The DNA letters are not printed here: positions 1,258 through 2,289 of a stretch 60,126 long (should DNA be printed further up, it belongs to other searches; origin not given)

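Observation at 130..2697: Low-GC 2.6-kb islet between two convergent core genes carries an unknown / HEPN / His-Me-finger gene trio: candidate undescribed defence or toxin module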

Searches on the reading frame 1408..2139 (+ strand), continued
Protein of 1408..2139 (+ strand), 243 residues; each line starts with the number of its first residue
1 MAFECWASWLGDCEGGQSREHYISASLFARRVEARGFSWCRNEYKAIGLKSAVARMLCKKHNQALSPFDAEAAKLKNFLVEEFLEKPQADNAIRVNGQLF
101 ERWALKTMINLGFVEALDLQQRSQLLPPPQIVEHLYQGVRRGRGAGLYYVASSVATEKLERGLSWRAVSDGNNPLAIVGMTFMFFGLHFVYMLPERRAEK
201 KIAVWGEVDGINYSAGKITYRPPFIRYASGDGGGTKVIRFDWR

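Call 48: search_dna_similar(query=window:1408-2139:+, collection=phages, mode=protein, max_evalue=0.001, max_rows=30)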
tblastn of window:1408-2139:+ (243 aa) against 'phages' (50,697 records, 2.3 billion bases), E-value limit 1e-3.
Records with a match: 3; places in all: 3; records where one place covers at least 80% of the query: 0.
Best place of each record, by identity: <60% 3.
By first word of the organism name: Mycobacterium 3.
By host as written in the record: Mycobacterium smegmatis mc#155 2; Mycobacterium smegmatis mc2155 1.
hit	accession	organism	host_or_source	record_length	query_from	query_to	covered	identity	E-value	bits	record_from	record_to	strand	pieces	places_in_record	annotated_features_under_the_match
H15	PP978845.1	Mycobacterium phage Mao1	Mycobacterium smegmatis mc2155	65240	5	108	43%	33.9%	3e-9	62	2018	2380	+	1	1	3: hypothetical protein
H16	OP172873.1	Mycobacterium phage Sejanus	Mycobacterium smegmatis mc#155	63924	5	85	33%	37.5%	5e-8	59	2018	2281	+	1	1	3: hypothetical protein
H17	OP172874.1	Mycobacterium phage Mask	Mycobacterium smegmatis mc#155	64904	5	85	33%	37.5%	5e-8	59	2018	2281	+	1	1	3: hypothetical protein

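Call 49: get_annotated_region(hit=H1, flank=6000)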
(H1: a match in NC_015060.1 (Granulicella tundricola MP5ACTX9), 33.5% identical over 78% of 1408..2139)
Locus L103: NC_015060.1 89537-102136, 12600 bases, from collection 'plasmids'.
description: Granulicella tundricola MP5ACTX9 plasmid pACIX905, complete sequence
organism: Granulicella tundricola MP5ACTX9 (NCBI taxid 1198114)
taxonomy: Bacteria; Acidobacteriota; Terriglobia; Terriglobales; Acidobacteriaceae; Granulicella; Granulicella tundricola; Granulicella tundricola MP5ACTX9
host: -; source: -; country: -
typing (MOB-suite, as given by PLSDB): conjugative; replicon rep_cluster_93; relaxase MOBF; mating-pair formation MPF_T
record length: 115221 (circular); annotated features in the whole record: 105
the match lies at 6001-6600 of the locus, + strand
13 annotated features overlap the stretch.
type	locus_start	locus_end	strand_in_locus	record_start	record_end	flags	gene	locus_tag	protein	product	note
CDS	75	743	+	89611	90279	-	-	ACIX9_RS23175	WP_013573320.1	hypothetical protein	-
CDS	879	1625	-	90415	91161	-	-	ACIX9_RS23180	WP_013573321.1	hypothetical protein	-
CDS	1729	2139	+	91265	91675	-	-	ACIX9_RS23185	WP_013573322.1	DUF4279 domain-containing protein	-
CDS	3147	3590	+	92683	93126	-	-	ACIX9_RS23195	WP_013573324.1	hypothetical protein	-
CDS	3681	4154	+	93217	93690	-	-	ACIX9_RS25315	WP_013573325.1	DUF2321 domain-containing protein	-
CDS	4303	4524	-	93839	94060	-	-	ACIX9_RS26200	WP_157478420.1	hypothetical protein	-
CDS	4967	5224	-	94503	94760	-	-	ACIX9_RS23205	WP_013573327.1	hypothetical protein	-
CDS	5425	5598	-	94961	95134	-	-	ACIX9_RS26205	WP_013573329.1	hypothetical protein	-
CDS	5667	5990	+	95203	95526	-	-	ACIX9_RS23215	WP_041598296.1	hypothetical protein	-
CDS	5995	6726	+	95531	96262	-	-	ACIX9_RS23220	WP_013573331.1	hypothetical protein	-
CDS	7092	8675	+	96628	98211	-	-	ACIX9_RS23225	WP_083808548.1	ISL3 family transposase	-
CDS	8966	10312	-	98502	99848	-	-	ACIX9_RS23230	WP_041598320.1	ISNCY family transposase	-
CDS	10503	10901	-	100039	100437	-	-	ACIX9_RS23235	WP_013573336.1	HU family DNA-binding protein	-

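Call 50: get_annotated_region(hit=H6, flank=6000)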
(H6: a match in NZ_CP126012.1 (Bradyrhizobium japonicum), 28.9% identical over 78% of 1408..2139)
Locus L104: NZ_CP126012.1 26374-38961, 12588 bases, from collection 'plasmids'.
description: Bradyrhizobium japonicum strain N03G-Bj plasmid pN03G-2, complete sequence
organism: Bradyrhizobium japonicum (NCBI taxid 375)
taxonomy: Bacteria; Pseudomonadota; Alphaproteobacteria; Hyphomicrobiales; Nitrobacteraceae; Bradyrhizobium; Bradyrhizobium japonicum
host: -; source: Glycine max,soybean,root nodule; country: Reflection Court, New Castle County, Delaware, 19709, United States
typing (MOB-suite, as given by PLSDB): conjugative; replicon rep_cluster_602; relaxase MOBQ; mating-pair formation MPF_T
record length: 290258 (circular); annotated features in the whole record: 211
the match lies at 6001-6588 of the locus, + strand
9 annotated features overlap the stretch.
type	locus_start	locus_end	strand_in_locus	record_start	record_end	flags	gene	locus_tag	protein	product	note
CDS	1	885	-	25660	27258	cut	-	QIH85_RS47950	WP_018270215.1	IS66 family transposase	-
CDS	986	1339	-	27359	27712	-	tnpB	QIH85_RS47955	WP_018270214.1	IS66 family insertion sequence element accessory protein TnpB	-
CDS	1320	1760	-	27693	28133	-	-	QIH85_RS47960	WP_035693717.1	transposase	GO:0006313 - DNA transposition [Evidence IEA]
CDS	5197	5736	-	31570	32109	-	-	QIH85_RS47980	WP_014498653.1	GNAT family N-acetyltransferase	-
CDS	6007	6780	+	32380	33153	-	-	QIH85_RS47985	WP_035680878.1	hypothetical protein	-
CDS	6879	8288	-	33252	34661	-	-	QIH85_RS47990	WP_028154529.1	DUF2130 domain-containing protein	-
CDS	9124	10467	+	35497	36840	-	-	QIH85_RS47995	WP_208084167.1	IS1380-like element ISBdi2 family transposase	-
CDS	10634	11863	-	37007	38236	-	-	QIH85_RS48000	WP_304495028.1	EAL domain-containing response regulator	GO:0000160 - phosphorelay signal transduction system [Evidence IEA]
CDS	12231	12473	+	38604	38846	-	-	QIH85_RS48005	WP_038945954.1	hypothetical protein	-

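Call 51: get_annotated_region(hit=H15, flank=5000)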
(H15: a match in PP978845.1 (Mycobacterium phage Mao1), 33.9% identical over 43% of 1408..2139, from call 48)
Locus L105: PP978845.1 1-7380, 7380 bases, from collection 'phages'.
description: Mycobacterium phage Mao1, complete genome.
organism: Mycobacterium phage Mao1 (NCBI taxid 3241780)
taxonomy: Viruses
host: Mycobacterium smegmatis mc2155; source: soil; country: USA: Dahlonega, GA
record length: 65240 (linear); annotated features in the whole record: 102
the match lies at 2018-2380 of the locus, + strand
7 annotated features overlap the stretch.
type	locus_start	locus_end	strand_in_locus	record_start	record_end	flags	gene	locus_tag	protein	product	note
CDS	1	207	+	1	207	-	1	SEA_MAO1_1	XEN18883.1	hypothetical protein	-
CDS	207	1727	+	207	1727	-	2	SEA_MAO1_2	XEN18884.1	terminase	-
CDS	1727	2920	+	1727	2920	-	3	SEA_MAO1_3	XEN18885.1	hypothetical protein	-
CDS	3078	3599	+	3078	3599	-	4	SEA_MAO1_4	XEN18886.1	DNA binding protein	-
CDS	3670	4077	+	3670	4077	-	5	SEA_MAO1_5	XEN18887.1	hypothetical protein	-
CDS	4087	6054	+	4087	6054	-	6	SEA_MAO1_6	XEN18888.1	portal protein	-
CDS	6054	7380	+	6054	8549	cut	7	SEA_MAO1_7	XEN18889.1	capsid maturation protease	-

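Call 52: get_annotated_region(hit=H11, flank=6000)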
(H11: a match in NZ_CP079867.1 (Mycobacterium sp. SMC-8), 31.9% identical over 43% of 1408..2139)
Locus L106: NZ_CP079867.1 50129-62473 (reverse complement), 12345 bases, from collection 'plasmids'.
description: Mycobacterium sp. SMC-8 plasmid pSMC-8_2, complete sequence
organism: Mycobacterium sp. SMC-8 (NCBI taxid 2857060)
taxonomy: Bacteria; Actinomycetota; Actinomycetes; Mycobacteriales; Mycobacteriaceae; Mycobacterium; Mycobacterium sp. SMC-8
host: -; source: Homo sapiens,sputum; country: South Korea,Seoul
typing (MOB-suite, as given by PLSDB): non-mobilizable
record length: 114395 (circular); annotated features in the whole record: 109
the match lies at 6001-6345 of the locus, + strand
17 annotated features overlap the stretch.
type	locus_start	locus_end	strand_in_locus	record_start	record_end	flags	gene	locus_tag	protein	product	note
CDS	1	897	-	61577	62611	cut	-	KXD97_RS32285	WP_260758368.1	GGDEF domain-containing protein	-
CDS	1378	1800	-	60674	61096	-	-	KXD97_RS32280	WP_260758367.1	hypothetical protein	-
CDS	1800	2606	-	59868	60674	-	-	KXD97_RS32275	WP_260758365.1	hypothetical protein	-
CDS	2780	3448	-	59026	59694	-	-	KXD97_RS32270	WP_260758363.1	hypothetical protein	-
CDS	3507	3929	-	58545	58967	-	-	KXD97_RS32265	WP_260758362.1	PIN domain nuclease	-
CDS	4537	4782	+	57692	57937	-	-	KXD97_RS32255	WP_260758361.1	type II toxin-antitoxin system Phd/YefM family antitoxin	-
CDS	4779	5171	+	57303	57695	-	-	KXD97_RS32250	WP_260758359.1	type II toxin-antitoxin system VapC family toxin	-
CDS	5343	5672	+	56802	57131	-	-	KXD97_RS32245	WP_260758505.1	hypothetical protein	-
CDS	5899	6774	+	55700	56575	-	-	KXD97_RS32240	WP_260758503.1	hypothetical protein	-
CDS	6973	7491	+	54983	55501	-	-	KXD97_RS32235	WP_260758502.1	hypothetical protein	-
CDS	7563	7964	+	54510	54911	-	-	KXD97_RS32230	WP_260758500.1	hypothetical protein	-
CDS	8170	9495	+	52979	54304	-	-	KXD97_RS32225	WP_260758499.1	hypothetical protein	-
CDS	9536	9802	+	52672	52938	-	-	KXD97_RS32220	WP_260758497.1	hypothetical protein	-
CDS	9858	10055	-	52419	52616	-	-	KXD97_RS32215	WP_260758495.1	DUF1778 domain-containing protein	-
CDS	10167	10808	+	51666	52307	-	-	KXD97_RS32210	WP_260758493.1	Fic family protein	-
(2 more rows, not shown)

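Call 53: search_protein_families(library=phrogs, proteins=[window:1408-2139:+, L105:1727-2920:+, L103:5995-6726:+, L104:6007-6780:+, L106:5899-6774:+], max_evalue=0.1)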
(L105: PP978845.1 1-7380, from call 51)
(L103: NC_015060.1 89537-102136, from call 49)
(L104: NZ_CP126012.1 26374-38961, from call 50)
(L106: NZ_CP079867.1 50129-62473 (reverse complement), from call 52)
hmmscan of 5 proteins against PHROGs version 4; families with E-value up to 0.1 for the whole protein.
window:1408-2139:+ (243 aa): 1 family
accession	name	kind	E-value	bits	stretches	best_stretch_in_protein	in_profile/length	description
phrog_11097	-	unknown function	0.0044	18.5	0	33-86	16-69/83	-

L105:1727-2920:+ (397 aa): 0 families

L103:5995-6726:+ (243 aa): 0 families

L104:6007-6780:+ (257 aa): 0 families

L106:5899-6774:+ (291 aa): 0 families

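Call 54: search_protein_families(library=pfam, proteins=[L105:1727-2920:+, L103:5995-6726:+, L104:6007-6780:+, L106:5899-6774:+, L001:1751-2944:+, L103:5667-5990:+], max_evalue=1)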
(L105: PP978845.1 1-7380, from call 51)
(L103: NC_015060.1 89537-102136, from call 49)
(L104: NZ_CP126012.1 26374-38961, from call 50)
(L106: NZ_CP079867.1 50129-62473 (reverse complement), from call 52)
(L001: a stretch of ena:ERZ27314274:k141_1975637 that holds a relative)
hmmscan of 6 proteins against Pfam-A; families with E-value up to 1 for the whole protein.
L105:1727-2920:+ (397 aa): 1 family
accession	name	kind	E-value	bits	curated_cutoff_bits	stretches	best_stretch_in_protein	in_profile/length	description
PF02810.21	SEC-C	-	1.9e-05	24.9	20.4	1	57-71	4-18/19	SEC-C motif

L103:5995-6726:+ (243 aa): 0 families

L104:6007-6780:+ (257 aa): 0 families

L106:5899-6774:+ (291 aa): 0 families

L001:1751-2944:+ (397 aa): 2 families
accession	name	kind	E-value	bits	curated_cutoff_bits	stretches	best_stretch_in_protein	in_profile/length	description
PF09803.14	Pet100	-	0.11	13.2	24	1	232-303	11-63/73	Pet100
PF09164.15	VitD-bind_III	-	0.12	12.9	27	1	250-281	9-40/65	Vitamin D binding protein, domain III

L103:5667-5990:+ (107 aa): 0 families

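Call 70: find_related_loci(query=A2, collection=metagenome_contigs, flank=6000)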
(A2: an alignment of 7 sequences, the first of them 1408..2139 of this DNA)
Query A2 (243 aa) in metagenome_contigs; peptide patterns used: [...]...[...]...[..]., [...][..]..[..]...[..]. (x = any residue, [..] = any of these).
165 stretches matched a pattern; 103 encode a relative of the query (tblastn E <= 1e-3); the best 80 are kept; 80 distinct loci.
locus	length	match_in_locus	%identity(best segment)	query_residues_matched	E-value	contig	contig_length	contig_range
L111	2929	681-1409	48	1-242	1e-73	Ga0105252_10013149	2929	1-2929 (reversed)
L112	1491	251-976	46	1-242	3e-73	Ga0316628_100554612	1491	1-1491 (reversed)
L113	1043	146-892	48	1-242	2e-74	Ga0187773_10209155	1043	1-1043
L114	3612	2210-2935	45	1-242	4e-68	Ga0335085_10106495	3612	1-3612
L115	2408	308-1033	45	1-242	4e-69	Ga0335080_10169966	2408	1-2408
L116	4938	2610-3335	45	1-242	5e-68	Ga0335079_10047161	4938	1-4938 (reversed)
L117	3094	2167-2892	47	1-242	4e-68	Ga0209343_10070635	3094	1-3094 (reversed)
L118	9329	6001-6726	47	1-242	1e-67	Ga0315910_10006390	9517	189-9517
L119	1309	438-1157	46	3-242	1e-70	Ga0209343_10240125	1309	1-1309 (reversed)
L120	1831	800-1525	46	1-242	7e-69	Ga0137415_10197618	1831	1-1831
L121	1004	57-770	42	4-242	3e-67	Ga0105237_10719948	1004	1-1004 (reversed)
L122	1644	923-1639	43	4-242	2e-64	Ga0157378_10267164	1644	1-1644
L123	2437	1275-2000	43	1-242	6e-63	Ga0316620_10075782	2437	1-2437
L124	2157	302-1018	43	4-242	2e-63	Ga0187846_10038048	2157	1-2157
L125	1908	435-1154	42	2-242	2e-62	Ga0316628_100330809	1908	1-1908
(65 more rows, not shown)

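Call 71: find_related_loci(query=A2, collection=viral_contigs, flank=6000)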
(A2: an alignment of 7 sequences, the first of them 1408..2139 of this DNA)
Query A2 (243 aa) in viral_contigs; peptide patterns used: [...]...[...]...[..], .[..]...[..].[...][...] (x = any residue, [..] = any of these).
11 stretches matched a pattern; 1 encode a relative of the query (tblastn E <= 1e-3); 1 distinct loci.
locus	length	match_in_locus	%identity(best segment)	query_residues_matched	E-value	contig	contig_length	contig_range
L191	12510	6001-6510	26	4-169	2e-10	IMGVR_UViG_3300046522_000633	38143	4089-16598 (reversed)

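Call 76: search_protein_families(library=pfam, alignment_id=A6, max_evalue=0.00001)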
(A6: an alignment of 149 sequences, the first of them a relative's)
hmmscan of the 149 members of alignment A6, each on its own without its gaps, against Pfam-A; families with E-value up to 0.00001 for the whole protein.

A. member 1, L136:6640-9651:- (1003 aa): 0 families

B. families by the number of members that match (of 149 scanned): 95 families (the first 25 are shown)
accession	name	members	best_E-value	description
PF08327.17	AHSA1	3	6.4e-31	Activator of Hsp90 ATPase homolog 1-like protein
PF01070.24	FMN_dh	2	4.6e-126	FMN-dependent dehydrogenase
PF08238.18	Sel1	2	2e-43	Sel1 repeat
PF00990.26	GGDEF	2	1.2e-38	Diguanylate cyclase, GGDEF domain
PF20355.3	DUF6650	2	6.4e-19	Family of unknown function (DUF6650)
PF13414.12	TPR_11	2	7.4e-17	TPR repeat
PF13428.12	TPR_14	2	4.9e-10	Tetratricopeptide repeat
PF00478.31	IMPDH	2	4.6e-07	IMP dehydrogenase / GMP reductase domain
PF01571.26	GCV_T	1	9.5e-86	Aminomethyltransferase folate-binding domain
PF02578.20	Cu-oxidase_4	1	6.7e-75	Multi-copper polyphenol oxidoreductase laccase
PF01180.27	DHO_dh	1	8.3e-73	Dihydroorotate dehydrogenase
PF02586.19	SRAP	1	7.3e-71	SOS response associated peptidase (SRAP)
PF00872.24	Transposase_mut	1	1.1e-63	Transposase, Mutator family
PF16327.10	CcmF_C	1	1.2e-62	Cytochrome c-type biogenesis protein CcmF C-terminal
PF00158.32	Sigma54_activat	1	1.3e-60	Sigma-54 interaction domain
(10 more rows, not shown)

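Call 93: fold_search(model_id=the predicted structure, library=viral)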
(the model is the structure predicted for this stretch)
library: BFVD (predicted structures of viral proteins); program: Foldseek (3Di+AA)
matches with E <= 10: 186; with E <= 0.001: 1
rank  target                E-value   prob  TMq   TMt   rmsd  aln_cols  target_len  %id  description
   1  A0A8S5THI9            3.5e-04  1.00  0.40  0.37   8.7       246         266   10  Uncharacterized protein [Myoviridae sp. ctMnh10]
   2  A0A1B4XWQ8            3.2e-01  0.11  0.14  0.13  11.5        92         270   11  Uncharacterized protein [Tenacibaculum phage pT24]
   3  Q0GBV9                8.3e-01  0.09  0.14  0.11  11.2        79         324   13  PfWMP4_07 [Phormidium phage Pf-WMP4]
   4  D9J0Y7                8.3e-01  0.03  0.15  0.14  17.1       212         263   13  Gp189 [Brochothrix phage A9]
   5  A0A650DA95            1.1e+00  0.04  0.12  0.10  13.1       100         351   14  (no name in the UniProt tables at hand)
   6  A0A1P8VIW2            1.1e+00  0.01  0.10  0.07  16.4       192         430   11  DNA packaging tegument protein [Murid betaherpesvirus 3]
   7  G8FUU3                1.3e+00  0.09  0.16  0.20  11.3        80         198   11  Polyprotein (Fragment) [Fig badnavirus 1]
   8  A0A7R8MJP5            1.3e+00  0.05  0.15  0.24  12.0       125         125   11  Uncharacterized protein [Klebsiella phage vB_KvM-Eowyn]
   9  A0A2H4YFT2            1.3e+00  0.12  0.14  0.36   8.0        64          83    9  Uncharacterized protein [Aeromonas phage Ah1]
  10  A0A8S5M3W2            1.4e+00  0.21  0.17  0.58   3.7        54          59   17  Uncharacterized protein [Siphoviridae sp. ct3b712]
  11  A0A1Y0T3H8            1.4e+00  0.01  0.06  0.06  14.4        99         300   13  Uncharacterized protein [Pseudomonas phage Noxifer]
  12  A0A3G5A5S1            1.5e+00  0.02  0.10  0.14  12.7       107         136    9  RRM domain-containing protein (Fragment) [Homavirus sp.]
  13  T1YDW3                1.6e+00  0.10  0.17  0.25   6.9        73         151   10  Orf1 (Fragment) [Lake Sinai virus 5 JR-2013]
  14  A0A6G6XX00            1.6e+00  0.02  0.14  0.15  13.8       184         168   12  (no name in the UniProt tables at hand)
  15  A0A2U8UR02            1.7e+00  0.11  0.12  0.32   8.1        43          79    7  (no name in the UniProt tables at hand)
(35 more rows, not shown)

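Call 103: find_encoding_contigs(protein=window:1408-2139:+, flank=10000, max_places=10)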
Protein window:1408-2139:+ (243 aa): 4 contigs read that carry it; 3 places shown.
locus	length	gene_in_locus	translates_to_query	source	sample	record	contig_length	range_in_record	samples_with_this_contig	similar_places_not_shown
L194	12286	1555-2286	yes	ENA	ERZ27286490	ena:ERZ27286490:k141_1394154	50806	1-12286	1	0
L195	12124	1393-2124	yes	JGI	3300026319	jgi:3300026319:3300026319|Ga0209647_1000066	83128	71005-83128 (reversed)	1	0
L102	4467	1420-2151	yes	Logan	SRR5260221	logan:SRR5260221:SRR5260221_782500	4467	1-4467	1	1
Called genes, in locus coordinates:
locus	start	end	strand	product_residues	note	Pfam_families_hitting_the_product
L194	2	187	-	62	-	?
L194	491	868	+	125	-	-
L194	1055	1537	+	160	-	-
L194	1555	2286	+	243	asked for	-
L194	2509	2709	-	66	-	-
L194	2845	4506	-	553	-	PF00501:AMP-binding, PF23562:AMP-binding_C_3 (weak)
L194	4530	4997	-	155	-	PF06676:DUF1178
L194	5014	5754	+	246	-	PF00561:Abhydrolase_1, PF00975:Thioesterase (weak), PF12146:Hydrolase_4, PF12697:Abhydrolase_6, PF06821:Ser_hydrolase (faint), PF08386:Abhydrolase_4 (weak)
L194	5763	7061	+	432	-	PF00355:Rieske, PF00848:Ring_hydroxyl_A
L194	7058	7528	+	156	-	PF00866:Ring_hydroxyl_B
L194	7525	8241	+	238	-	PF00106:adh_short, PF01370:Epimerase, PF08659:KR, PF13460:NAD_binding_10 (weak), PF13561:adh_short_C2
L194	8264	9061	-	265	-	PF01557:FAA_hydrolase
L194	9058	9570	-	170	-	PF06052:3-HAO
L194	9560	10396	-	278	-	PF00135:COesterase, PF20434:BD-FAE, PF07859:Abhydrolase_3, PF00326:Peptidase_S9 (faint)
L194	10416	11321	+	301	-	-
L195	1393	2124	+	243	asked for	-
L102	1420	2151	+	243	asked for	-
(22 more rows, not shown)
